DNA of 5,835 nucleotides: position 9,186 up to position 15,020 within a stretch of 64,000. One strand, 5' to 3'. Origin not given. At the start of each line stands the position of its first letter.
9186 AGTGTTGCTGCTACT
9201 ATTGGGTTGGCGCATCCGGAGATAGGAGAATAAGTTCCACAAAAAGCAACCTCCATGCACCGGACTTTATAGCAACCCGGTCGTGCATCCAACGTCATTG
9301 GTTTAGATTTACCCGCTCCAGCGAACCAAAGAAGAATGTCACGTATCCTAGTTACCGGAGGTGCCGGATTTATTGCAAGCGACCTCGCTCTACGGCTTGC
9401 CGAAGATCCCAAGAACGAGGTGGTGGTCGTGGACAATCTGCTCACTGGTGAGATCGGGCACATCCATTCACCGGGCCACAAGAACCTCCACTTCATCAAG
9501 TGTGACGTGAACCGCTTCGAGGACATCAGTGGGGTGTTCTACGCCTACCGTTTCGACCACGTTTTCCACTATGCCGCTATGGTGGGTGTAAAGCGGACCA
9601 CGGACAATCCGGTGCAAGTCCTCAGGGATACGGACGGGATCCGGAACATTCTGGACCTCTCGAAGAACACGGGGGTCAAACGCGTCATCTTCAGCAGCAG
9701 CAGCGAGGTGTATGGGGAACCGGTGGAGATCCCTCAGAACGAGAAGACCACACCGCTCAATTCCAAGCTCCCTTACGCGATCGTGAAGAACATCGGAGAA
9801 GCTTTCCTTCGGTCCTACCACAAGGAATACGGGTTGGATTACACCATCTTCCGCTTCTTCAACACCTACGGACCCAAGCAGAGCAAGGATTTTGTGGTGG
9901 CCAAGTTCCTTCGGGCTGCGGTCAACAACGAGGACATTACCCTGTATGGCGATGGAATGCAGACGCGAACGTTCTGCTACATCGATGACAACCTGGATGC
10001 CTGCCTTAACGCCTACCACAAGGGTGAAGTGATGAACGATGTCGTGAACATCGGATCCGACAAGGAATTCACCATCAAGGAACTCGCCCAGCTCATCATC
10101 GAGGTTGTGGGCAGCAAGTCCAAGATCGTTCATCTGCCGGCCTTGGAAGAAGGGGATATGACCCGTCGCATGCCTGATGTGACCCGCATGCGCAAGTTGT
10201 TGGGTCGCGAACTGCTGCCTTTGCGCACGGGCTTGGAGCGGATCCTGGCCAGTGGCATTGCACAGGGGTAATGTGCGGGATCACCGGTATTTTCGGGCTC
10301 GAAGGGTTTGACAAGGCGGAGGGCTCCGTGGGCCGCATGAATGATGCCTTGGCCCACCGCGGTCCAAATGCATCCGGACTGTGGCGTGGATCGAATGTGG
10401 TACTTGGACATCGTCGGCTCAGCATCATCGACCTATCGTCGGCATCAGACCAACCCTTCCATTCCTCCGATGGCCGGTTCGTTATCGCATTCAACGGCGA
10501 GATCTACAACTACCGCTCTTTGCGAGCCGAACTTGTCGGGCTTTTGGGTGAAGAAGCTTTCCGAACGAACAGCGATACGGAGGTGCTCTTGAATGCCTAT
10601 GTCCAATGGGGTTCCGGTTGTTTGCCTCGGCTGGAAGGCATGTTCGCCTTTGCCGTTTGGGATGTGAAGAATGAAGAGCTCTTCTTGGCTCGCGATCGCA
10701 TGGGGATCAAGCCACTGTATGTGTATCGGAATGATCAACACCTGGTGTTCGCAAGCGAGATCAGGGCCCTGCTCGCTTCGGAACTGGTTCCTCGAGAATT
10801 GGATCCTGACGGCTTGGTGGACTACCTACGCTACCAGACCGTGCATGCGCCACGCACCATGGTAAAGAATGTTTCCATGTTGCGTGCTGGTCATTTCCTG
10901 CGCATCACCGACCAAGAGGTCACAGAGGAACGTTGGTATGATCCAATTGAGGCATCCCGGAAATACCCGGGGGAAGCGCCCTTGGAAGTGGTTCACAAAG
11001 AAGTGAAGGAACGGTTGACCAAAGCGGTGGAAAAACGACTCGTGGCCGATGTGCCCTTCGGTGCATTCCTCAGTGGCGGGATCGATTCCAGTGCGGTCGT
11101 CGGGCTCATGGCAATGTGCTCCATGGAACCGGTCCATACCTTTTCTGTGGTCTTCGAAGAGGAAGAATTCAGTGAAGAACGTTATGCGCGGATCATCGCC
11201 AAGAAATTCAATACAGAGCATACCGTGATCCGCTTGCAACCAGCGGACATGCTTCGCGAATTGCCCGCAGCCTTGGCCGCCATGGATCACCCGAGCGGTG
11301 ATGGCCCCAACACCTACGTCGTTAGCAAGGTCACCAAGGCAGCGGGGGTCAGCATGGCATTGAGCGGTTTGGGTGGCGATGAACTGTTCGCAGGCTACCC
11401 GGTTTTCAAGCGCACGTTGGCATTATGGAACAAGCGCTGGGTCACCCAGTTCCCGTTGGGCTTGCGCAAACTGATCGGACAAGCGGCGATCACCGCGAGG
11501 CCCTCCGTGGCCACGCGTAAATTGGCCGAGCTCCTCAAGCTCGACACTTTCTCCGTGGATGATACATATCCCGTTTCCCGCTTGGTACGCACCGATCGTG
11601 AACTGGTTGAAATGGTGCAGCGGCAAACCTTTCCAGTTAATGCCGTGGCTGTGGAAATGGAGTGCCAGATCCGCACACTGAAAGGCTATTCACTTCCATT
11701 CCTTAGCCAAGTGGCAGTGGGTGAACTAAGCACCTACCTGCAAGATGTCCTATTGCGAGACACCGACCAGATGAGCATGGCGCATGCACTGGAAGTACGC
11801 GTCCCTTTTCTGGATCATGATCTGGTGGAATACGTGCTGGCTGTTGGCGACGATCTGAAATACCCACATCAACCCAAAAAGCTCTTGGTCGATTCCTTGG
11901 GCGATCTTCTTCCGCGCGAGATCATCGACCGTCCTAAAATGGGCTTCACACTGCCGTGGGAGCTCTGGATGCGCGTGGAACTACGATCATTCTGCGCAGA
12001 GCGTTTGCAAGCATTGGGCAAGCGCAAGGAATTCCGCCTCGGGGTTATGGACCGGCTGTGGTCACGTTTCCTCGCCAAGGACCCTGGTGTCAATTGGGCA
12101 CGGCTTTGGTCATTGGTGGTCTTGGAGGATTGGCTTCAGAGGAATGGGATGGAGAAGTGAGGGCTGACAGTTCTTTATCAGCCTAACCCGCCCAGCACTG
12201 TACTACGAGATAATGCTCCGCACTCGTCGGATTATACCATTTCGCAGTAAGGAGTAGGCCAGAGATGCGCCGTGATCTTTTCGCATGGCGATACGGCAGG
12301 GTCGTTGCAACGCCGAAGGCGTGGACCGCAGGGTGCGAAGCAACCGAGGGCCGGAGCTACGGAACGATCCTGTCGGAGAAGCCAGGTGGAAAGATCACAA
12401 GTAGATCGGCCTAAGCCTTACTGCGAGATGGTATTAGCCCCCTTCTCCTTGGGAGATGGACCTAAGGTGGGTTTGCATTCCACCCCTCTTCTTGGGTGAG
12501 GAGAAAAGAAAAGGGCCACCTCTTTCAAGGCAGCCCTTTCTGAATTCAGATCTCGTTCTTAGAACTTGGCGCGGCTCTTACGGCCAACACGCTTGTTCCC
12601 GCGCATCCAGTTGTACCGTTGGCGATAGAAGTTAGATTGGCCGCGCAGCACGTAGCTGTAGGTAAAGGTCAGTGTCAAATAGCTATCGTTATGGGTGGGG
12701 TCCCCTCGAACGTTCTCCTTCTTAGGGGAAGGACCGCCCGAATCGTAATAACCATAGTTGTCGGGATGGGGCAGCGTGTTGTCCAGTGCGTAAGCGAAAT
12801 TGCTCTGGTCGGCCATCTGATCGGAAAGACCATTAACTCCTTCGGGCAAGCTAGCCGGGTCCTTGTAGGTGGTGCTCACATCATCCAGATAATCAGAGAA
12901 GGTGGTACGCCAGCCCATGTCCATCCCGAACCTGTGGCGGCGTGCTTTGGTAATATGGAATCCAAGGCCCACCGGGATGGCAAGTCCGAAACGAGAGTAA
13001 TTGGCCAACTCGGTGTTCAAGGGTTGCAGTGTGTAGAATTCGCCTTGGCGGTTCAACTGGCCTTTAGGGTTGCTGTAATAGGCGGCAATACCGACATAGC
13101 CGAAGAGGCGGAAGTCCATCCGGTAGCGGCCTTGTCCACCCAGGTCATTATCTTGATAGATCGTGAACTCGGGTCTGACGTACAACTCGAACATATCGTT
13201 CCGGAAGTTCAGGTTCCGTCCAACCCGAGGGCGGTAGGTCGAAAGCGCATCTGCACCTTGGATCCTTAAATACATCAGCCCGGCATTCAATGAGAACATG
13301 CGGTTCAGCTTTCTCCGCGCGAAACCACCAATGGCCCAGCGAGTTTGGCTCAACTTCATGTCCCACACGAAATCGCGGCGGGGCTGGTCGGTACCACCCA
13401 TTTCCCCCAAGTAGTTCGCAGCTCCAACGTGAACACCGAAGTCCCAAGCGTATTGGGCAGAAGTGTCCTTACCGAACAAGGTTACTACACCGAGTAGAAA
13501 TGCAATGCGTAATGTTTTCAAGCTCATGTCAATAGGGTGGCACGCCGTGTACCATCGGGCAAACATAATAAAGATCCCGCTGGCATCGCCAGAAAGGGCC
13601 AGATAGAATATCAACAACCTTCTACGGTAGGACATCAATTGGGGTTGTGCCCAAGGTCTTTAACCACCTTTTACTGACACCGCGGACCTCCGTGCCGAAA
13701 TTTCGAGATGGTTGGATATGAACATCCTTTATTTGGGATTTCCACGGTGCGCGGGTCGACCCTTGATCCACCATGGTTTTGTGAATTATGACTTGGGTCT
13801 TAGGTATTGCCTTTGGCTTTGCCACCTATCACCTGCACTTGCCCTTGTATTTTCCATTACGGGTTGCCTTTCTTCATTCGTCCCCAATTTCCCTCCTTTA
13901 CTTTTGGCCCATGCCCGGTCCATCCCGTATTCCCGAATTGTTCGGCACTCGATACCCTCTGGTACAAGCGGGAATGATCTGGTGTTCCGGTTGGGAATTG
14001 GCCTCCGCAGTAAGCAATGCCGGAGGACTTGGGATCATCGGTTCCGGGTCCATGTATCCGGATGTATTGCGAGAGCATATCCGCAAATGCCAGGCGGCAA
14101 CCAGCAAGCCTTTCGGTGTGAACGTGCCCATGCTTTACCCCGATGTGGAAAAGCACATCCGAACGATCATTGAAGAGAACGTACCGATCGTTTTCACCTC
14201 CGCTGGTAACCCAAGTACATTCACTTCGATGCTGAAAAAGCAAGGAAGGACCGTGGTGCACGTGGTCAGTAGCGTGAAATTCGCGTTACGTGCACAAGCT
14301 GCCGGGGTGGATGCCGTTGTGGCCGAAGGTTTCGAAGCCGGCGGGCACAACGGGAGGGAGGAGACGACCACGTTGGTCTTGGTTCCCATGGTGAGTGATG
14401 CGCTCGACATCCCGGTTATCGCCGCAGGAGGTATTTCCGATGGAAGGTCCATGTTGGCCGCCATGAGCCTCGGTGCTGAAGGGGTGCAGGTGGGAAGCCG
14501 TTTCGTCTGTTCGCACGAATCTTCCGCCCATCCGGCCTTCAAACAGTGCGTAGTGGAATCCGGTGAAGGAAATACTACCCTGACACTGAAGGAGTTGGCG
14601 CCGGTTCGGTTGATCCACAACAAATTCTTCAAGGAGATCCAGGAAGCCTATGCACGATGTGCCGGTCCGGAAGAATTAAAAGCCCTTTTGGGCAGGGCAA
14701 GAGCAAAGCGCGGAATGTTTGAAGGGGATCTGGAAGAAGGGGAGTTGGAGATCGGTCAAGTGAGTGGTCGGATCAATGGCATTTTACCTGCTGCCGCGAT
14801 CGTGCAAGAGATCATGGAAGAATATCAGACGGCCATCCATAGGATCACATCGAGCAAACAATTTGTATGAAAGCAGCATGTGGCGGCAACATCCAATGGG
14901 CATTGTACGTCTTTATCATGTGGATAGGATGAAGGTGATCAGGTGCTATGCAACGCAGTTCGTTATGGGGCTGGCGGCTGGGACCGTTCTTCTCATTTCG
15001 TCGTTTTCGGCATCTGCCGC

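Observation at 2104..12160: Operon-like cluster pairing two CotH-family atypical kinases with a Wzy_C (O-antigen-ligase-like) membrane protein, a metallophosphoesterase, a sugar epimerase and an AsnB-type amidotransferase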

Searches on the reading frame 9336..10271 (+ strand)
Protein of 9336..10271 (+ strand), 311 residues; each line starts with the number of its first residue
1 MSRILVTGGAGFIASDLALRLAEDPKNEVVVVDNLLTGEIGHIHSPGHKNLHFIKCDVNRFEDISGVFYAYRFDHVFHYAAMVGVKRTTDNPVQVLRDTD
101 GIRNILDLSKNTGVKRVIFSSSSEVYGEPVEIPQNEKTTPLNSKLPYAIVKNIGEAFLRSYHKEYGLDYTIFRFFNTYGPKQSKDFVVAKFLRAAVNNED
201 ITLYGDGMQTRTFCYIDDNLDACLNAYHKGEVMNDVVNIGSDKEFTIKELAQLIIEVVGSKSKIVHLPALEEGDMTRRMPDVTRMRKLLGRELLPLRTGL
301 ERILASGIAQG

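Call 6: search_protein_families(library=pfam, proteins=[window:9336-10271:+], max_evalue=0.01)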
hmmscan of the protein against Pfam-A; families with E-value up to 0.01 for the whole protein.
window:9336-10271:+ (311 aa): 7 families
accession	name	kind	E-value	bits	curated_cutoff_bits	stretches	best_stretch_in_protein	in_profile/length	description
PF01370.27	Epimerase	-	1.7e-51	175.4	20.9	1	4-240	1-240/240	NAD dependent epimerase/dehydratase family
PF16363.11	GDP_Man_Dehyd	-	8.1e-46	157.4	27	1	5-262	1-270/332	GDP-mannose 4,6 dehydratase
PF01073.25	3Beta_HSD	-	3.6e-13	49.6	22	1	5-217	1-219/280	3-beta hydroxysteroid dehydrogenase/isomerase family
PF02719.21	Polysacc_synt_2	-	1.9e-12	47.5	20.2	1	4-263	1-252/293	Polysaccharide biosynthesis protein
PF04321.23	RmlD_sub_bind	-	1.7e-08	34.4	27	1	3-265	2-238/287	RmlD substrate binding domain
PF13460.12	NAD_binding_10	-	3.4e-08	34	27.2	1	8-177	1-146/184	NAD(P)H-binding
PF07993.18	NAD_binding_4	-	4.2e-08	33.1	20.1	1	72-176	88-206/258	Male sterility protein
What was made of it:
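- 9336..10271 (+): Extended SDR nucleotide-sugar epimerase/dehydratase/decarboxylase-type enzyme, 311 aa. Pfam Epimerase E=1.7e-51 (call 6).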

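Call 15: search_protein_families(library=ncbifam, proteins=[window:9336-10271:+], max_evalue=0.01)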
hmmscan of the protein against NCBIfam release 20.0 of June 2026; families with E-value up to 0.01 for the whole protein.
window:9336-10271:+ (311 aa): 28 families (the best 25 are shown)
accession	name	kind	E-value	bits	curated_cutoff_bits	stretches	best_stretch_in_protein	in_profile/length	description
TIGR01181.1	dTDP_gluc_dehyt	equivalog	1.7e-41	142.3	365.1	1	3-290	1-293/321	dTDP-glucose 4,6-dehydratase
TIGR01179.1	galE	equivalog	1.7e-39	135.6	262.3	1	3-306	1-320/332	UDP-glucose 4-epimerase GalE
TIGR04180.1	EDH_00030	hypoth_equivalog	8.2e-39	133.4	475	1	4-267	1-265/297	NAD-dependent 4,6-dehydratase LegB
NF047922.1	GDPFucSynFcl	equivalog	3.3e-28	99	500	1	56-303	37-297/308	GDP-L-fucose synthase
TIGR02197.1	heptose_epim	equivalog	2.3e-27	96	274.6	1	4-268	1-270/316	ADP-glyceromanno-heptose 6-epimerase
NF007582.0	PRK10217.1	equivalog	6.4e-24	84.7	698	1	1-257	1-269/355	dTDP-glucose 4,6-dehydratase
NF011728.1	PRK15181.1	equivalog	8.8e-23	80.8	760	1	3-258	17-282/348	Vi polysaccharide biosynthesis UDP-N-acetylglucosaminuronic acid C-4 epimerase TviC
NF008872.0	PRK11908.1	equivalog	3.5e-22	78.9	294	1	1-259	1-272/349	bifunctional UDP-4-keto-pentose/UDP-xylose synthase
NF007490.0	PRK10084.1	subfamily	6.4e-20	71.4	649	1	3-257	2-276/361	dTDP-glucose 4,6-dehydratase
NF005998.1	PRK08125.1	equivalog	6.5e-20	71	777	1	2-269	316-596/649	bifunctional UDP-4-amino-4-deoxy-L-arabinose formyltransferase/UDP-glucuronic acid oxidase ArnA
NF007956.0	PRK10675.1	subfamily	9.1e-19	67.8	394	1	3-185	2-188/338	UDP-glucose 4-epimerase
NF043036.1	ErythonDh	equivalog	3.3e-13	49.5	325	1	3-168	2-170/321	D-erythronate dehydrogenase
TIGR01472.1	gmd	equivalog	3.1e-12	46.4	415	1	63-260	68-270/342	GDP-mannose 4,6-dehydratase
NF008360.0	PRK11150.1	equivalog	4.4e-12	45.8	452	1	4-265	2-260/310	ADP-glyceromanno-heptose 6-epimerase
TIGR01214.1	rmlD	equivalog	9.4e-11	41.3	224.05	1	3-265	1-233/285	dTDP-4-dehydrorhamnose reductase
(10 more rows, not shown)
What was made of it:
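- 9336..10271 (+): It is below every NCBIfam equivalog cut-off (call 15).
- On UDP-glucuronate decarboxylase (UXS) - 9336-10271: No NCBIfam equivalog cut-off is reached (call 15).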

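Call 60: search_solved_structures(query=window:9336-10271:+, max_evalue=1e-10)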
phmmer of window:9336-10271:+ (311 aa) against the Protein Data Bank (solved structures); distinct sequences matched with E-value up to 1e-10: 118 (the best 60 are shown).
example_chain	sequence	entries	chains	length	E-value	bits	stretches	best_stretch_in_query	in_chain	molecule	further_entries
4m55_A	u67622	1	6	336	5.9e-46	160.3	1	2-303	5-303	UDP-glucuronic acid decarboxylase 1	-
2b69_A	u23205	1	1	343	6.8e-46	160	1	2-303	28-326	UDP-glucuronate decarboxylase 1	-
6dnt_A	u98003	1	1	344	7.7e-46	159.9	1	3-288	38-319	NAD-dependent epimerase/dehydratase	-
4gll_A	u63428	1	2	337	8.2e-46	159.8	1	2-303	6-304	UDP-glucuronic acid decarboxylase 1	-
4lk3_A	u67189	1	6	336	1.5e-45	158.9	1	2-303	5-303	UDP-glucuronic acid decarboxylase 1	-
8vr2_A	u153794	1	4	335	2.8e-45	158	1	3-302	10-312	NAD-dependent epimerase/dehydratase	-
4zrm_A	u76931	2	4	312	1.5e-42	149.1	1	3-300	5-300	UDP-glucose 4-epimerase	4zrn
6pmh_A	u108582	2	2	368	9.1e-39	136.6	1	4-302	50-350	UDP-glucose 4-epimerase related protein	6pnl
7ys8_A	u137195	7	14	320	1.7e-35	125.9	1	3-302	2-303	UDP-glucose 4-epimerase | UDP-glucose 4-epimerase along with EC 5.1.3.2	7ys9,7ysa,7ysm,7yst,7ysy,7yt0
6bwl_A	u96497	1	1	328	7.3e-34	120.5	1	3-270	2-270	Pal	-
6wjb_A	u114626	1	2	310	4.8e-33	117.9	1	2-304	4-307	NAD-dependent epimerase/dehydratase family protein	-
8rdg_A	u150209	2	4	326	6.5e-33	117.4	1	3-259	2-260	SDR family NAD(P)-dependent oxidoreductase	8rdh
8rdi_A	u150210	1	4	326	2.3e-32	115.6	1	3-259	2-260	SDR family NAD(P)-dependent oxidoreductase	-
6wj9_A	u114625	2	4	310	4.5e-32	114.7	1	2-304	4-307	NAD-dependent epimerase/dehydratase family protein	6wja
3icp_A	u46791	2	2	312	7.4e-32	114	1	3-290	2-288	NAD-dependent epimerase/dehydratase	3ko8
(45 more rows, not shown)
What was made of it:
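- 9336..10271 (+): Best PDB matches are human UDP-glucuronate decarboxylase, E=6e-46, 160 bits (call 60).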

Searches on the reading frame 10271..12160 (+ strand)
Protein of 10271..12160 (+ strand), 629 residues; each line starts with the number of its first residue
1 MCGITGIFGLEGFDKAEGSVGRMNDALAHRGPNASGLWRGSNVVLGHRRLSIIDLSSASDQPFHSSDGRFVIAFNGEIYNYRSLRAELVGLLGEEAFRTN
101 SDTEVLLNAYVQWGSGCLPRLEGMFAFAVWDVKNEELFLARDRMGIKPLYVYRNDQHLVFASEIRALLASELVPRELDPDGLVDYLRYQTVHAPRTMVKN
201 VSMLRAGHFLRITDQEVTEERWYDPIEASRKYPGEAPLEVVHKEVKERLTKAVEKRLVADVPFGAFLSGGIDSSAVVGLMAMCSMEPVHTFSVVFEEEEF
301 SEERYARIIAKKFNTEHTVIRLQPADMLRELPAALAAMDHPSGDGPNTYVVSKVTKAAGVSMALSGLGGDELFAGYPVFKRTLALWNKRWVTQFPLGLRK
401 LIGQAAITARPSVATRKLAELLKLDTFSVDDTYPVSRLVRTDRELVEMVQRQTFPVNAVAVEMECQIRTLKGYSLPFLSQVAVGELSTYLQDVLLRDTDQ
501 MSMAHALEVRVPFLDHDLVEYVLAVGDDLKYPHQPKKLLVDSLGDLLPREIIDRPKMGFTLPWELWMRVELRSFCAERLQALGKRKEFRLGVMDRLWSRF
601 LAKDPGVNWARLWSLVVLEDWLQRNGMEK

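Call 6: search_protein_families(library=pfam, proteins=[window:10271-12160:+], max_evalue=0.01)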
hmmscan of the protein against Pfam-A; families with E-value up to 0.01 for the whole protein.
window:10271-12160:+ (629 aa): 6 families
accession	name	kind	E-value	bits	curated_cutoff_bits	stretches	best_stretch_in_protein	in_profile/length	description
PF00733.27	Asn_synthase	-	2e-80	271.6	21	1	244-623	1-354/354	Asparagine synthase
PF13522.11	GATase_6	-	5.8e-46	156.2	27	1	32-163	1-130/130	Glutamine amidotransferase domain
PF13537.11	GATase_7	-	8.2e-45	152.2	25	1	47-169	1-123/123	Glutamine amidotransferase domain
PF06508.19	QueC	-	0.00017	21.6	22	1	266-327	5-65/210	Queuosine biosynthesis protein QueC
PF12481.13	DUF3700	-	0.00063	19.7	27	1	118-165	126-174/228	Aluminium induced protein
PF02540.23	NAD_synthase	-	0.0022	17.6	21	1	243-325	3-84/242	NAD synthase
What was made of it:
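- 10271..12160 (+): AsnB-type glutamine-dependent amidotransferase, 629 aa; an optional member of the cluster. Pfam Asn_synthase E=2e-80 plus GATase_6/7 (call 6).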

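Call 15: search_protein_families(library=ncbifam, proteins=[window:10271-12160:+], max_evalue=0.01)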
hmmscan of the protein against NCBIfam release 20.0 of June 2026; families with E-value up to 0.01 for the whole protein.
window:10271-12160:+ (629 aa): 12 families
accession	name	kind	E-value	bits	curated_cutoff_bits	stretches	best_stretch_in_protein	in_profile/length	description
TIGR01536.1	asn_synth_AEB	equivalog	1.3e-135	453.3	267.1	1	2-559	1-517/517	asparagine synthase (glutamine-hydrolyzing)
TIGR03108.1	eps_aminotran_1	hypoth_equivalog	5.7e-135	451.4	816.9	1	1-624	1-627/628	XrtA/PEP-CTERM system amidotransferase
TIGR03104.1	trio_amidotrans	equivalog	7.6e-121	404.2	570.1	2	1-380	1-384/589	N-acetylglutaminylglutamine amidotransferase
NF006949.0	PRK09431.1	equivalog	9.1e-85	285.2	499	3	1-169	1-167/554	asparagine synthase B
NF033535.1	lass_lactam_cya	exception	2.3e-73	247.9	525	2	1-374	1-377/668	lasso peptide isopeptide bond-forming cyclase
NF033561.1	macrolact_Ik_Al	subfamily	3.7e-23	82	300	2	126-383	82-341/561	albusnodin/ikarugamycin family macrolactam cyclase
TIGR01134.1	purF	equivalog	1.5e-12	47.7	350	1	41-184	64-216/432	amidophosphoribosyltransferase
NF001484.0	PRK00331.1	subfamily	1.5e-07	30.2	381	1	15-170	46-201/601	isomerizing glutamine--fructose-6-phosphate transaminase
TIGR01135.1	glmS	equivalog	5.1e-07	28.6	418.05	1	42-170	65-200/607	glutamine--fructose-6-phosphate transaminase (isomerizing)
NF010587.0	PRK13980.1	equivalog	0.0006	19.1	255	1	238-325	11-97/267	NAD+ synthase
TIGR00364.1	TIGR00364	equivalog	0.00061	19.4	150.3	1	266-328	4-65/201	7-cyano-7-deazaguanine synthase QueC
TIGR00552.1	nadE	equivalog_domain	0.0084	15.3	63.65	0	240-326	4-90/251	NAD(+) synthase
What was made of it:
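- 10271..12160 (+): TIGR03108 (XrtA/PEP-CTERM amidotransferase) scores 451 bits against a cut-off of 817 (call 15).
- On XrtA/PEP-CTERM system amidotransferase (TIGR03108) - 10271-12160: The general asparagine-synthase model TIGR01536 passes, 453 against 267 (call 15).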

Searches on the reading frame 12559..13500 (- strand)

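Call 6: search_protein_families(library=pfam, proteins=[window:12559-13500:-], max_evalue=0.01)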
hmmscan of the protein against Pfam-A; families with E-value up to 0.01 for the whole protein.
window:12559-13500:- (313 aa): 1 family
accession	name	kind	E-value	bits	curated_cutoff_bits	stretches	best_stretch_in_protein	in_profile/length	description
PF19573.5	DUF6089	-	1.4e-08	34.8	23.2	1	12-209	14-186/226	Domain of unknown function (DUF6089)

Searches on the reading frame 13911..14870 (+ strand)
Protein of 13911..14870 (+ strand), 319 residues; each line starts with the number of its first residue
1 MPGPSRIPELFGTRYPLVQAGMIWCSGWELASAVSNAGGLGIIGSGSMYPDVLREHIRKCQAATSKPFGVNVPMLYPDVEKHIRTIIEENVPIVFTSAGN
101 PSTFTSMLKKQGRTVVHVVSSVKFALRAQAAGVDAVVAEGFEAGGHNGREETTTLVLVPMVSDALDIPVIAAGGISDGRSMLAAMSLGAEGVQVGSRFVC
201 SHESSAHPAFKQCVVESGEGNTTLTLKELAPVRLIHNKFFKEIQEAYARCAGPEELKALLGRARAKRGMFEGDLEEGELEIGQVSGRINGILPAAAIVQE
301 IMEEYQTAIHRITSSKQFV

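Call 6: search_protein_families(library=pfam, proteins=[window:13911-14870:+], max_evalue=0.01)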
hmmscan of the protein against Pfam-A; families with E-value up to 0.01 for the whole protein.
window:13911-14870:+ (319 aa): 8 families
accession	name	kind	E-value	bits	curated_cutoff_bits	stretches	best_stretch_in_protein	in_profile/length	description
PF03060.21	NMO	-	6.6e-70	236.5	28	2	81-304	104-331/331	Nitronate monooxygenase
PF00478.31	IMPDH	-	1.3e-09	38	25.6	1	14-211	34-252/345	IMP dehydrogenase / GMP reductase domain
PF01070.24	FMN_dh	-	5.5e-08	32.7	24.9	1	111-200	218-307/350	FMN-dependent dehydrogenase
PF05690.20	ThiG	-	2.5e-05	24.2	23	1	106-204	117-213/247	Thiazole biosynthesis protein ThiG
PF04481.18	DUF561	-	7.8e-05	22.4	21.6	1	121-197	134-216/243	Protein of unknown function (DUF561)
PF00977.27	His_biosynth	-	0.00053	19.9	23.6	1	117-198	144-222/228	Histidine biosynthesis protein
PF01180.27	DHO_dh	-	0.00077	19.2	27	1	139-200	212-274/291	Dihydroorotate dehydrogenase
PF01207.24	Dus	-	0.0041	16.7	20.4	1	121-195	140-214/311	Dihydrouridine synthase (Dus)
